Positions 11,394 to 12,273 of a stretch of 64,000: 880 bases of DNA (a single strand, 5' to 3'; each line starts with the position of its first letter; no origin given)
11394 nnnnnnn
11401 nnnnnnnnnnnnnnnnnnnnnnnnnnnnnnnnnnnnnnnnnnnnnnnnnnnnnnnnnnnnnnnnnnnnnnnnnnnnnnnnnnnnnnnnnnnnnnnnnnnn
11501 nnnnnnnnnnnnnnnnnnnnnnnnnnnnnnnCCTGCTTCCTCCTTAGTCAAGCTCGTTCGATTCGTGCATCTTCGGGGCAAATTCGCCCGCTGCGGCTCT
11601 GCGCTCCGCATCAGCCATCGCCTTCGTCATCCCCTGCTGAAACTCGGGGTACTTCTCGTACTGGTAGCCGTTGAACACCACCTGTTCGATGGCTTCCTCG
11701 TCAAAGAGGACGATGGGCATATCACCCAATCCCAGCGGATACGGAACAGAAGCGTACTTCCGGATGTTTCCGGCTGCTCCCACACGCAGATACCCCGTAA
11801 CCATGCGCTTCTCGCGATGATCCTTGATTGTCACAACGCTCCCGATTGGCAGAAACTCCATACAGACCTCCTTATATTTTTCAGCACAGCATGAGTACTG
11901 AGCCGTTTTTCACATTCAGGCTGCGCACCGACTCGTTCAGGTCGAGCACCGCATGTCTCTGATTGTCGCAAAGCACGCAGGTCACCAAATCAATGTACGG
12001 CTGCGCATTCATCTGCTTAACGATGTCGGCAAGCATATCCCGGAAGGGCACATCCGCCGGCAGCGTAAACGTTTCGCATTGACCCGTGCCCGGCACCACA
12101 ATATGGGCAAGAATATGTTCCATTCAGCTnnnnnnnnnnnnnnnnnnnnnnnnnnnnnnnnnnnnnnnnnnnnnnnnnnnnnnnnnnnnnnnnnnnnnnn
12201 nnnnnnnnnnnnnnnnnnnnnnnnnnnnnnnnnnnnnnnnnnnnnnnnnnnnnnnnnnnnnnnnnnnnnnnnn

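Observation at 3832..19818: Compact, atypical type VIIb secretion locus with only EssC and EsaB as recognisable core parts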

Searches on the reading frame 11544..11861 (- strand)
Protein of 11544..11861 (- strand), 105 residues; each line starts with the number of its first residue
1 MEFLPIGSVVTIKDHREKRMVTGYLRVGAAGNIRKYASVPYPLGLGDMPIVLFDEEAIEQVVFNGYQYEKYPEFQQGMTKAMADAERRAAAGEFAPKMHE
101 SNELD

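Call 6: search_protein_families(library=pfam, max_evalue=0.1, proteins=[window:11544-11861:-])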
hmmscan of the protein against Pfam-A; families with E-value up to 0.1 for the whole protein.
window:11544-11861:- (105 aa): 1 family
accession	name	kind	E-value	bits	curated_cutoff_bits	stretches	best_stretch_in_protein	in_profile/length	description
PF13780.11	DUF4176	-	3.6e-17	62.6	25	1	3-70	1-70/74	Domain of unknown function (DUF4176)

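Call 8: search_protein_families(library=ncbifam, max_evalue=0.1, proteins=[window:11544-11861:-])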
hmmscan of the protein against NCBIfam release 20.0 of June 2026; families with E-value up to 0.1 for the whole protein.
window:11544-11861:- (105 aa): 0 families

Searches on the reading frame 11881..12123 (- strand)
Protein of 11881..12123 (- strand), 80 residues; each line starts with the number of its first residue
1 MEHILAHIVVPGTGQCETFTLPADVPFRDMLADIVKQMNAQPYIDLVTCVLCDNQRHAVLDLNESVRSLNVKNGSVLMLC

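Call 6: search_protein_families(library=pfam, max_evalue=0.1, proteins=[window:11881-12123:-])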
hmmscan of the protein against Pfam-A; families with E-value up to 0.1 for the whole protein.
window:11881-12123:- (80 aa): 1 family
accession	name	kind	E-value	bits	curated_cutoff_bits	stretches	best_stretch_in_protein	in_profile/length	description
PF08817.16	YukD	-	4e-07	31.1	27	1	20-79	16-76/76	WXG100 protein secretion system (Wss), protein YukD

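Call 8: search_protein_families(library=ncbifam, max_evalue=0.1, proteins=[window:11881-12123:-])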
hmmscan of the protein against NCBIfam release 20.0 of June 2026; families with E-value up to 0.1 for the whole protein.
window:11881-12123:- (80 aa): 1 family
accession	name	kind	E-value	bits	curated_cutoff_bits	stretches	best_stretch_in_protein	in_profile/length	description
TIGR03920.1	T7SS_EccD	equivalog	0.0003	19.7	94.95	1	19-79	12-77/455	type VII secretion integral membrane protein EccD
